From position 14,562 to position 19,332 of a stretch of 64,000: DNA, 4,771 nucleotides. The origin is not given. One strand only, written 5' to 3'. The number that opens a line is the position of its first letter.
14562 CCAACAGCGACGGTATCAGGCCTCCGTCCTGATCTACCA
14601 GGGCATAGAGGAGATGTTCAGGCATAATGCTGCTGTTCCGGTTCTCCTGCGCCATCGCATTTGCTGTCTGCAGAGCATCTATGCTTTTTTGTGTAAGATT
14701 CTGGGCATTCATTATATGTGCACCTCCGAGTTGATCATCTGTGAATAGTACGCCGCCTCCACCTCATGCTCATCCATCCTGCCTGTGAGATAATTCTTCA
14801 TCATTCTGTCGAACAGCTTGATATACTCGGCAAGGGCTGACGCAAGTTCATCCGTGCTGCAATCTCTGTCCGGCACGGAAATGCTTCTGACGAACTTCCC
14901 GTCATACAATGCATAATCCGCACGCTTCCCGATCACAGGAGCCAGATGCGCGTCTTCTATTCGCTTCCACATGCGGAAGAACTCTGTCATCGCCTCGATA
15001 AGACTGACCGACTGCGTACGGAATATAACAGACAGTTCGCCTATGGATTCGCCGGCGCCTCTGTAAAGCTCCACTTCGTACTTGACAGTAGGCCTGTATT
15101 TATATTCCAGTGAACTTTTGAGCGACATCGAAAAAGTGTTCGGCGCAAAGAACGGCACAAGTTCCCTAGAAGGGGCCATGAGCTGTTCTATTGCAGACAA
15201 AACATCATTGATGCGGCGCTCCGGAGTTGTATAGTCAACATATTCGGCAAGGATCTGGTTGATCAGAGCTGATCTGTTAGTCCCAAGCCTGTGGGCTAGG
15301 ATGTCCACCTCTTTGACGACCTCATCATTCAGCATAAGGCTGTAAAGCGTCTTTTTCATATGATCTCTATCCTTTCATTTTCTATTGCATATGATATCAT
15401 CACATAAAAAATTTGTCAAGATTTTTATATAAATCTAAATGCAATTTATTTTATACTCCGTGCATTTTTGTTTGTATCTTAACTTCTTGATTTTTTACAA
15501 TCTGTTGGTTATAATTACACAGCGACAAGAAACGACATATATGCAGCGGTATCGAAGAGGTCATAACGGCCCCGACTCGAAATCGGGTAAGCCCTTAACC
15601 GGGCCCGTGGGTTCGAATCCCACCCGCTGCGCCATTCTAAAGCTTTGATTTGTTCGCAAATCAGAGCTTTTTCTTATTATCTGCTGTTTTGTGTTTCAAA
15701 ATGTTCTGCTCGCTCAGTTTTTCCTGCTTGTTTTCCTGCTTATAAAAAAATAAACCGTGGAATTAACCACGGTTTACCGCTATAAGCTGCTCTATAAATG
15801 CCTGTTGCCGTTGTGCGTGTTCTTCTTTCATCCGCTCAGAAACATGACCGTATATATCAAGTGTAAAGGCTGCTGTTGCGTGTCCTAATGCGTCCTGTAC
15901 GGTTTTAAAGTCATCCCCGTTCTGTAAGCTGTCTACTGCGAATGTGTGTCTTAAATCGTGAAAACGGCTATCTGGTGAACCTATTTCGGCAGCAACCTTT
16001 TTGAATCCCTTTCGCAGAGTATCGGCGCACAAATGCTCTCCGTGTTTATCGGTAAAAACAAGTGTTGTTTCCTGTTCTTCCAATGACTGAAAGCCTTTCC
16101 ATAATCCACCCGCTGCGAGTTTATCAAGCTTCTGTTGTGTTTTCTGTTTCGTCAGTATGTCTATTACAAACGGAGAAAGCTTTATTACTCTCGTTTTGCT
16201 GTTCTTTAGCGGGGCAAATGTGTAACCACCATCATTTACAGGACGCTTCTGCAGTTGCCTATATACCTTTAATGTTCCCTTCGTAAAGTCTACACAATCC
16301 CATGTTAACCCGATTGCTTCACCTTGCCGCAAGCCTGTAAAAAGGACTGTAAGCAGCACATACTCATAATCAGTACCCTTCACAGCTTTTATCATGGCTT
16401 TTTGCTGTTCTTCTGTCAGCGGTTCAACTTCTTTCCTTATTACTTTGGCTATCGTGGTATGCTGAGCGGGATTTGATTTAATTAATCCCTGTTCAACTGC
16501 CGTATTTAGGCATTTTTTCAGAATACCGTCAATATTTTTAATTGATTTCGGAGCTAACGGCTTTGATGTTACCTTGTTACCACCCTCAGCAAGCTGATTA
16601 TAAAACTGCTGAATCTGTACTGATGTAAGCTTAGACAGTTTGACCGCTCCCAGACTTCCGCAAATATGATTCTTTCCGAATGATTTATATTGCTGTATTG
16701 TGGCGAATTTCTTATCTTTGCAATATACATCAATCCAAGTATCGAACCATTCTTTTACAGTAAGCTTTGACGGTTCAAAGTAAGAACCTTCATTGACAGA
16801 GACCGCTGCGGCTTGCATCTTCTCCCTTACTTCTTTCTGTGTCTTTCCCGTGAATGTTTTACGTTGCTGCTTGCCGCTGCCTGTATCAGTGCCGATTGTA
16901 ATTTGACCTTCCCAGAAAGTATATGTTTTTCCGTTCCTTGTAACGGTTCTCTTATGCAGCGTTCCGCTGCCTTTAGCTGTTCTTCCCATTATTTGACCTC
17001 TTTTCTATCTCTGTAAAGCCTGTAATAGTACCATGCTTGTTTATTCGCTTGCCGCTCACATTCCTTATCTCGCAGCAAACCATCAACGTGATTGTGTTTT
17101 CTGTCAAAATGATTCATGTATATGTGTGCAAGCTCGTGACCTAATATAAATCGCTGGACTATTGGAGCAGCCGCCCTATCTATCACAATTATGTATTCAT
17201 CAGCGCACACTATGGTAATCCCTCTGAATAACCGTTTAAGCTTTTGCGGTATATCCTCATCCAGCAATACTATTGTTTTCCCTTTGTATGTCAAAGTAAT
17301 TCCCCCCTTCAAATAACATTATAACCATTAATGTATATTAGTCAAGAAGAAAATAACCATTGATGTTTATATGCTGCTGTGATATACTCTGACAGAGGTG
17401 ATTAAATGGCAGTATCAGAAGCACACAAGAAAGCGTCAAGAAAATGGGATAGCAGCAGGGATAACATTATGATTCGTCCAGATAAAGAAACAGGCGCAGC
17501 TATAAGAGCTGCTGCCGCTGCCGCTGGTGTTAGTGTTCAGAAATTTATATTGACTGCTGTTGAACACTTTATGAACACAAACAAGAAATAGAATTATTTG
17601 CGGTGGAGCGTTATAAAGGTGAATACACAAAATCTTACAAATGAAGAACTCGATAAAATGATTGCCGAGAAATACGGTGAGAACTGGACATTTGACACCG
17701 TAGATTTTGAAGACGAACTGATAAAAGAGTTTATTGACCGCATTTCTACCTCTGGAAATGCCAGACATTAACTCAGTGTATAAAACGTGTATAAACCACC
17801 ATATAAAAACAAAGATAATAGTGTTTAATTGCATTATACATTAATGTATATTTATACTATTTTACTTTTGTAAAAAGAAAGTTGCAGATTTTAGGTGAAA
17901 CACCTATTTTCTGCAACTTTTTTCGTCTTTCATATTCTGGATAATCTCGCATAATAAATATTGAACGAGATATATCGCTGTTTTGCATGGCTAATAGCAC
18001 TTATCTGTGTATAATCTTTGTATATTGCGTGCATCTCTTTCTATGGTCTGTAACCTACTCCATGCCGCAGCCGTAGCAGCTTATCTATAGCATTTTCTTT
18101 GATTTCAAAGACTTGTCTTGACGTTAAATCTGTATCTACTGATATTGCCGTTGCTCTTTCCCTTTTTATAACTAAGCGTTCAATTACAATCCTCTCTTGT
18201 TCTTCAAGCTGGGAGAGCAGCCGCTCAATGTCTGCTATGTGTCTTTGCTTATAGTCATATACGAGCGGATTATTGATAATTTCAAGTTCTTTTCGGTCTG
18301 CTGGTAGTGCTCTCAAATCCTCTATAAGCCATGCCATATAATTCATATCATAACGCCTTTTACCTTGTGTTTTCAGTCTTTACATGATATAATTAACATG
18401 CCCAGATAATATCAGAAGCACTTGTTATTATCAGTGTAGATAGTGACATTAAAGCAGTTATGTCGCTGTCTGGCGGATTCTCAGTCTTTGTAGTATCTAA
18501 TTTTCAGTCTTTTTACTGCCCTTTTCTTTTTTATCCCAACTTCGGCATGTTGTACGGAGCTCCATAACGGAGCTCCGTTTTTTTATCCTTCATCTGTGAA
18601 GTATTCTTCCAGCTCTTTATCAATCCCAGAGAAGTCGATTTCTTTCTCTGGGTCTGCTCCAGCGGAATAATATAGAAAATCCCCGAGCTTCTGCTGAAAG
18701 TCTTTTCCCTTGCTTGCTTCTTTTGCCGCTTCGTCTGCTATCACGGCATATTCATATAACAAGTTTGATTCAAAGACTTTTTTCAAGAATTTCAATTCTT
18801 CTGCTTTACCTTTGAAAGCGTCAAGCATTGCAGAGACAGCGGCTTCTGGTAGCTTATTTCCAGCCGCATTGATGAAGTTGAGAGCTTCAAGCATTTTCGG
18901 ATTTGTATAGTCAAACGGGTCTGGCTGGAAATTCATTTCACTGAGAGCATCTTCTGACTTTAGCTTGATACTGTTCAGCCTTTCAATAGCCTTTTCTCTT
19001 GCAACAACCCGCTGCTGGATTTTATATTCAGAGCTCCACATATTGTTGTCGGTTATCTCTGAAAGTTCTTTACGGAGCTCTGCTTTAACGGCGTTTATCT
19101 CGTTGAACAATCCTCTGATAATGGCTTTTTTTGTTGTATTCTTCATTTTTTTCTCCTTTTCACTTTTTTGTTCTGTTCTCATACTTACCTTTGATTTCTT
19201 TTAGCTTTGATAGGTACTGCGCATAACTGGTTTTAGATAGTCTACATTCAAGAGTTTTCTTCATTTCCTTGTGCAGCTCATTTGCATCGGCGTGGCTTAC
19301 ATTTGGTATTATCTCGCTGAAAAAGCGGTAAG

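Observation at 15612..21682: Miniature (~6.05 kb) integrative element in tRNA-Ser with phage-satellite-like gene logic but no structural or transfer genes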

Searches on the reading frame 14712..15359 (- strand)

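Call 7: search_protein_families(library=pfam, max_evalue=1, proteins=[window:14712-15359:-])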
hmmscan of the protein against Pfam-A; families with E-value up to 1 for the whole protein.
window:14712-15359:- (215 aa): 2 families
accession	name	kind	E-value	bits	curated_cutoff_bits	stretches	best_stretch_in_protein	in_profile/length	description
PF01402.27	RHH_1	-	0.00012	22.3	20.5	1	10-42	6-38/39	Ribbon-helix-helix protein, copG family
PF19891.5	DUF6364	-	0.096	13.6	27.3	1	7-62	6-54/70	Family of unknown function (DUF6364)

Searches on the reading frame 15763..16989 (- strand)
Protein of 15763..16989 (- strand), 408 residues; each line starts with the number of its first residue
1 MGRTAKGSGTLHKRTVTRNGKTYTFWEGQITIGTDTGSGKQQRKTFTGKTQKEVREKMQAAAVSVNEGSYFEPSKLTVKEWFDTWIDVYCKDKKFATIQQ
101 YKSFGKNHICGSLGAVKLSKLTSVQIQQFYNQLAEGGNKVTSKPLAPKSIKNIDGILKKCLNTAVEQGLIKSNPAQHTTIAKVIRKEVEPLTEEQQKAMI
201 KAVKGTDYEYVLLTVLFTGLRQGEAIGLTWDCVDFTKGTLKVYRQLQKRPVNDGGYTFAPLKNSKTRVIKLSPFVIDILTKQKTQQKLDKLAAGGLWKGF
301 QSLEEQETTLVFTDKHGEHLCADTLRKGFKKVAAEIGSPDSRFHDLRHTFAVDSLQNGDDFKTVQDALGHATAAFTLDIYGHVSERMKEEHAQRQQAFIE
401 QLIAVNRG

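Call 5: search_protein_families(library=pfam, max_evalue=1, proteins=[window:15763-16989:-])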
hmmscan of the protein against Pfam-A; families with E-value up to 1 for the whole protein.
window:15763-16989:- (408 aa): 5 families
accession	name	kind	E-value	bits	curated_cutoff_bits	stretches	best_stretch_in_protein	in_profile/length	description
PF00589.27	Phage_integrase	-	3.1e-26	92.6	27.1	1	191-385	3-170/172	Phage integrase family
PF14659.12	Phage_int_SAM_3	-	1.7e-11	44.6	22.6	1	77-133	1-57/58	Phage integrase, N-terminal SAM-like domain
PF13102.12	Phage_int_SAM_5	-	2.4e-07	31.5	22.3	1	78-176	2-94/98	Phage integrase SAM-like domain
PF01765.24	RRF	-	0.022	15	29.7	1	163-205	61-100/164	Ribosome recycling factor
PF17835.6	NOG1_N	-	0.13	12.8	22.9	1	104-160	82-139/160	NOG1 N-terminal helical domain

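Call 14: find_encoding_contigs(protein=window:15763-16989:-, flank=10000, max_places=10)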
Protein window:15763-16989:- (408 aa): no gene with exactly this product is on record in the collection.

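Call 100: find_related_loci(query=window:15763-16989:-, collection=viral_contigs, flank=10000)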
Query window:15763-16989:- (408 aa) in viral_contigs; peptide patterns used: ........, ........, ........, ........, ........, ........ (x = any residue, [..] = any of these).
20 stretches matched a pattern, but none encodes a relative of the query by tblastn (E <= 1e-3).

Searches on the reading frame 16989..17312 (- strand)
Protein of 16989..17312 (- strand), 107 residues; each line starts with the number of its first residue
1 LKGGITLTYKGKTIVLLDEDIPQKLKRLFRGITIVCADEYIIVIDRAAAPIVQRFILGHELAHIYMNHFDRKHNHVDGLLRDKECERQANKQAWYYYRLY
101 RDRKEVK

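Call 5: search_protein_families(library=pfam, max_evalue=1, proteins=[window:16989-17312:-])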
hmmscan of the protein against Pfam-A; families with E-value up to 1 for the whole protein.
window:16989-17312:- (107 aa): 3 families
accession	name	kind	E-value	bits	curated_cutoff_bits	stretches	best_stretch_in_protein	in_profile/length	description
PF06114.19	Peptidase_M78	-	9e-08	32.4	22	1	14-90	6-79/123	IrrE N-terminal-like domain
PF01435.24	Peptidase_M48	-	0.0045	17.3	20.3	1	54-69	66-81/186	Peptidase family M48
PF12774.13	AAA_6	-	0.13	11.7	25.2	1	19-43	149-173/327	Hydrolytic ATP binding site of dynein motor region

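Call 6: search_protein_families(library=phrogs, max_evalue=0.1, proteins=[window:16989-17312:-])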
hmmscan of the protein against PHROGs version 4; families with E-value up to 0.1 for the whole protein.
window:16989-17312:- (107 aa): 8 families
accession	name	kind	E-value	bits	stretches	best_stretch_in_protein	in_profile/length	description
phrog_87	-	other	4.8e-07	30.7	1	38-91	70-121/227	metallo-protease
phrog_2439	-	transcription regulation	2e-06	28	1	26-93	169-235/367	transcriptional regulator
phrog_1914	-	unknown function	5.3e-05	24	1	30-91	69-135/222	-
phrog_18577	-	unknown function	0.00088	19.6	1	15-90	149-228/332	-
phrog_1516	-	unknown function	0.0016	19.1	1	14-74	48-108/227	-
phrog_20936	-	unknown function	0.0026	19.1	1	38-97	27-88/91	-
phrog_1314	-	DNA, RNA and nucleotide metabolism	0.039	14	1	53-74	71-92/394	HNH endonuclease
phrog_19315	-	unknown function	0.057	13.4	1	37-74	78-116/348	-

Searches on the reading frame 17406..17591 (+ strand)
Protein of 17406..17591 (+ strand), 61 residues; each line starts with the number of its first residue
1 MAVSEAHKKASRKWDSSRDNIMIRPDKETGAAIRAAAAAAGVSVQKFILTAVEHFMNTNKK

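Call 5: search_protein_families(library=pfam, max_evalue=1, proteins=[window:17406-17591:+])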
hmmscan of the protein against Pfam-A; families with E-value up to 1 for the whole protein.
window:17406-17591:+ (61 aa): 4 families
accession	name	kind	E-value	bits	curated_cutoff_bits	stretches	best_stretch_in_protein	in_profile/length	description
PF05534.18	HicB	-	0.0025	18.1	21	1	19-51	18-50/51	HicB family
PF08681.18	TacA1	-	0.0033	17.8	21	1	21-52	2-33/80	Antitoxin TacA 1-like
PF21983.2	NikA-like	-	0.031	14.9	27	1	21-51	7-37/72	Mobilization protein NikA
PF00668.25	Condensation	-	0.053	12.7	30.6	1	9-57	218-264/456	Condensation domain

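Call 6: search_protein_families(library=phrogs, max_evalue=0.1, proteins=[window:17406-17591:+])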
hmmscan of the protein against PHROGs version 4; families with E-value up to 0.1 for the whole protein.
window:17406-17591:+ (61 aa): 4 families
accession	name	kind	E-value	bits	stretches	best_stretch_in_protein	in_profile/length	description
phrog_13890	-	unknown function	3.1e-05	24.8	1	4-57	2-56/73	-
phrog_582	-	transcription regulation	0.024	16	1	15-60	54-99/105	Arc-like repressor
phrog_876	-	transcription regulation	0.024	15.1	1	7-61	56-110/239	transcriptional repressor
phrog_36180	-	unknown function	0.047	14.5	0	9-57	120-168/186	-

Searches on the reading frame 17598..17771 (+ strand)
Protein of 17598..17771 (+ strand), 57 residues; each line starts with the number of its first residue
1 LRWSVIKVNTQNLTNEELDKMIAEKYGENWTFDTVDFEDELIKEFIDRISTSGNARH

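Call 5: search_protein_families(library=pfam, max_evalue=1, proteins=[window:17598-17771:+])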
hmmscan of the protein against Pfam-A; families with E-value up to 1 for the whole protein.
window:17598-17771:+ (57 aa): 2 families
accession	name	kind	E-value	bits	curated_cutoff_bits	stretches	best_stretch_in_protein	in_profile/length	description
PF10678.14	DUF2492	-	0.0029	18.3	27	1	10-47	16-53/77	Protein of unknown function (DUF2492)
PF19023.6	DUF5749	-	0.02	15.3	28.2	1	4-32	38-66/78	Family of unknown function (DUF5749)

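Call 6: search_protein_families(library=phrogs, max_evalue=0.1, proteins=[window:17598-17771:+])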
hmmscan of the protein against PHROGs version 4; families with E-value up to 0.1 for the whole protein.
window:17598-17771:+ (57 aa): 2 families
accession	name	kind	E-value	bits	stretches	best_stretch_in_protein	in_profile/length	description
phrog_38127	-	unknown function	0.0027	18.7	0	6-25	35-53/57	-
phrog_27089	-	unknown function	0.097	13.6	0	6-43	19-57/87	-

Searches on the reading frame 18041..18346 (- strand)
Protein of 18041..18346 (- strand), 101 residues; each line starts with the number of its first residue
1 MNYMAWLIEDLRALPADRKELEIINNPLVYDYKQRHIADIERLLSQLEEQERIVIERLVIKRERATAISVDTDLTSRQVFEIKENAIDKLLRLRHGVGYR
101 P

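Call 5: search_protein_families(library=pfam, max_evalue=1, proteins=[window:18041-18346:-])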
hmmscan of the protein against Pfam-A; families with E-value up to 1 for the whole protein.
window:18041-18346:- (101 aa): 3 families
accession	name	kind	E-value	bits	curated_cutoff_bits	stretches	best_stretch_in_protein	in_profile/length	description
PF03448.22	MgtE_N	-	0.025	15.6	25.9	1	36-68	2-34/102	MgtE intracellular N domain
PF09890.14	DUF2117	-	0.035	13.5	25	1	20-92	131-207/325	Uncharacterized protein conserved in archaea (DUF2117)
PF16509.11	KORA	-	0.042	14.5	26.7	1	42-88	11-56/84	TrfB plasmid transcriptional repressor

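Call 6: search_protein_families(library=phrogs, max_evalue=0.1, proteins=[window:18041-18346:-])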
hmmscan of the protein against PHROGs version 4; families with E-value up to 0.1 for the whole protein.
window:18041-18346:- (101 aa): 3 families
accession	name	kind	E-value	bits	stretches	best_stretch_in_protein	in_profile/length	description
phrog_36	-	transcription regulation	0.00089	19.9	1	30-90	123-183/220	transcriptional regulator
phrog_1740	-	transcription regulation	0.0017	17.9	1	20-90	144-212/567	RNA polymerase sigma factor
phrog_248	-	transcription regulation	0.014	16.5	1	28-90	75-133/161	transcriptional activator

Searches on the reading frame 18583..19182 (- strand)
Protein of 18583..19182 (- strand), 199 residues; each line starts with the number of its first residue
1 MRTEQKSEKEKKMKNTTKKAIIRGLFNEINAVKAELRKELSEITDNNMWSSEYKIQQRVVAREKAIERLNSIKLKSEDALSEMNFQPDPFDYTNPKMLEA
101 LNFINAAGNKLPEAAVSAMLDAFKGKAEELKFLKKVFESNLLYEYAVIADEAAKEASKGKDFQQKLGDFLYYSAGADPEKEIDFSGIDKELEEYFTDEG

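Call 5: search_protein_families(library=pfam, max_evalue=1, proteins=[window:18583-19182:-])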
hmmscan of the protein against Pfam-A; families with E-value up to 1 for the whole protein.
window:18583-19182:- (199 aa): 0 families

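Call 6: search_protein_families(library=phrogs, max_evalue=0.1, proteins=[window:18583-19182:-])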
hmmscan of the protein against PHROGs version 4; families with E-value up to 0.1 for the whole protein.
window:18583-19182:- (199 aa): 0 families

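Call 22: search_dna_similar(query=window:18583-19182:-, collection=phages, mode=protein, max_evalue=0.01, max_rows=30)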
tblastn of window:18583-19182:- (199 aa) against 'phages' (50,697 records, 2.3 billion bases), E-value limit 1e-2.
No match.

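Call 26: find_homologous_proteins(query=window:18583-19182:-, max_evalue=0.001)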
Query window:18583-19182:- (199 aa): 1 proteins with E <= 0.001 among 465 candidates.
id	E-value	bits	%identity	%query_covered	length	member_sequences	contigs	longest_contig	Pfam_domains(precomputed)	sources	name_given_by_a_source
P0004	4.4e-113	393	100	94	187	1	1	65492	-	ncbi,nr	ncbi:MAG: hypothetical protein K5771_03100 [Oscillospiraceae bacterium]|nr:hypothetical protein [Osc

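Call 79: predict_structure(protein=P0004)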
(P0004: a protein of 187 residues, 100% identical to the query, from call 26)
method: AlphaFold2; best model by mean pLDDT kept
length: 187 residues; sequences in the alignment: 1
mean_pLDDT: 66.2   pTM: 0.38
mean pLDDT of the five models: 66.2, 63.1, 55.7, 48.7, 48.6
residues with pLDDT >= 90: 7; 70-90: 86; 50-70: 51; < 50: 43
segments of 3 or more residues with pLDDT < 50: 1-3, 73-81, 149-151, 153-170, 182-187
pLDDT, mean of each block of 10 residues (from residue 1): 57 78 86 89 78 79 66 46 60 69 73 74 73 75 60 48 46 52 44
secondary structure, 60 per line:
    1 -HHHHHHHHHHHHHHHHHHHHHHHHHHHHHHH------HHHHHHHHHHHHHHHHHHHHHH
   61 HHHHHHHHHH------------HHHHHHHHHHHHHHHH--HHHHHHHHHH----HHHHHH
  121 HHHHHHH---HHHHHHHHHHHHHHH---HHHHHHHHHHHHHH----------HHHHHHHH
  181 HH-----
elements in order: H2-32 H39-70 H83-98 H101-110 H115-127 H131-145 H149-162 H173-182

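Call 84: fold_search(model_id=the predicted structure, library=pdb)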
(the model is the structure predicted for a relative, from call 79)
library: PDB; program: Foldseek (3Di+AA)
matches with E <= 10: 164; with E <= 0.001: 0
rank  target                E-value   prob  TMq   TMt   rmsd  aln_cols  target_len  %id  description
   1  3vty_D                7.2e-01  0.30  0.25  0.27  15.0       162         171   15  Crystal structure of MamA (released 2012-10-31)
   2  9g8o_B                1.2e+00  0.25  0.23  0.06  19.5       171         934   12  human 40S ribosome bound by a SKI238-exosome complex (released 2024-10-16)
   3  6b85_A                1.3e+00  0.18  0.23  0.21  15.8       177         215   16  Crystal structure of transmembrane protein TMHC4_R (released 2018-03-14)
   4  3kd7_A                1.6e+00  0.25  0.18  0.32  15.3       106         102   13  Designed TPR module (CTPR390) in complex with its peptide-ligand (Hsp90 peptide) (released 2010-02-02)
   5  4f7r_B                1.9e+00  0.15  0.23  0.19  17.6       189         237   14  Crystal structure of 14-3-3 protein from Giardia intestinalis (released 2013-05-22)
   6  11kc_A                2.0e+00  0.11  0.22  0.20  21.9       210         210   14  Cryo-EM determined structure of designed nanoparticle O43-TM (released 2026-04-08)
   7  7obi_B                2.1e+00  0.12  0.21  0.27  14.2       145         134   19  Consensus tetratricopeptide repeat protein type RV4 (released 2022-02-23)
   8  3fse_B                2.1e+00  0.10  0.21  0.12  21.2       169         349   15  Crystal structure of a two-domain protein containing dj-1/thij/pfpi-like and ferritin-like domains (ava_4496) from ana (released 2009-02-03)
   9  7obi_A                2.2e+00  0.15  0.23  0.29  13.9       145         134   17  Consensus tetratricopeptide repeat protein type RV4 (released 2022-02-23)
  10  4zlh_A                2.2e+00  0.09  0.19  0.13  18.6       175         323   15  Structure of the LapB cytoplasmic domain at 2 angstroms (released 2015-11-11)
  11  2fo7                  2.4e+00  0.11  0.20  0.26  17.5       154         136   16  Crystal structure of an 8 repeat consensus TPR superhelix (trigonal crystal form) (released 2006-03-07)
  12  8ump_A                2.6e+00  0.23  0.24  0.34  11.4       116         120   22  T33-ml35 - Designed Tetrahedral Protein Cage Using Machine Learning Algorithms (released 2023-11-15)
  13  9qhb                  2.6e+00  0.21  0.20  0.14  14.9       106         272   15  Crystal structure of 16-repeat CTPR protein with eliminated coordination sites (released 2025-10-22)
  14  3asf_A                2.7e+00  0.11  0.21  0.22  13.8       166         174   14  MamA MSR-1 C2 (released 2011-07-20)
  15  2qqy                  2.8e+00  0.14  0.23  0.29  20.9       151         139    9  Crystal structure of ferritin like, diiron-carboxylate proteins from Bacillus anthracis str. Ames (released 2007-08-14)
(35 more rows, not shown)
